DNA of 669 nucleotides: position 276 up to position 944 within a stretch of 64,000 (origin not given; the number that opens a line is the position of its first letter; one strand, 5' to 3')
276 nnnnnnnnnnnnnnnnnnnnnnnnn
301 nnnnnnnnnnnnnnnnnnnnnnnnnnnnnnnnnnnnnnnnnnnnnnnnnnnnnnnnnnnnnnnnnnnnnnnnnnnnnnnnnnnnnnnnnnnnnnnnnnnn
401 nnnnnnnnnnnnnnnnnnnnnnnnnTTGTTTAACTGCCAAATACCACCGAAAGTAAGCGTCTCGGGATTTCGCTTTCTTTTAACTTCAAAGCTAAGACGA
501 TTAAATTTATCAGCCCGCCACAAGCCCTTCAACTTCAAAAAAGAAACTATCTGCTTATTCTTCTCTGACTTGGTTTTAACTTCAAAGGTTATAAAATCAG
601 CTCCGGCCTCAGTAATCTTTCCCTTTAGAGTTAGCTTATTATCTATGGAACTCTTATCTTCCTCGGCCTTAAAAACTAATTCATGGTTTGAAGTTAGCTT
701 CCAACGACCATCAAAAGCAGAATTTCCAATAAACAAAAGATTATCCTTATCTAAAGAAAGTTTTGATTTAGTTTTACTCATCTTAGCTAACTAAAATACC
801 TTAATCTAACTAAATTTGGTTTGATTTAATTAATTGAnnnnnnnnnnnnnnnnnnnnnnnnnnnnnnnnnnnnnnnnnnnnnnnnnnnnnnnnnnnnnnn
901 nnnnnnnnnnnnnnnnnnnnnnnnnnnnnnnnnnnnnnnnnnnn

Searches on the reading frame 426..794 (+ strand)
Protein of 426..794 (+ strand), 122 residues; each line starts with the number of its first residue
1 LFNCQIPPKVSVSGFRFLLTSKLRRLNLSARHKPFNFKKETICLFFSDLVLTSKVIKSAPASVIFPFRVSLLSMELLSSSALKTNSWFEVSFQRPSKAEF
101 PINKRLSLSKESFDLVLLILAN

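Call 61: search_protein_families(library=pfam, proteins=[window:426-794:+], max_evalue=0.01)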
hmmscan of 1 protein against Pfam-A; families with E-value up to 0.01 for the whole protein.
window:426-794:+ (122 aa): 0 families
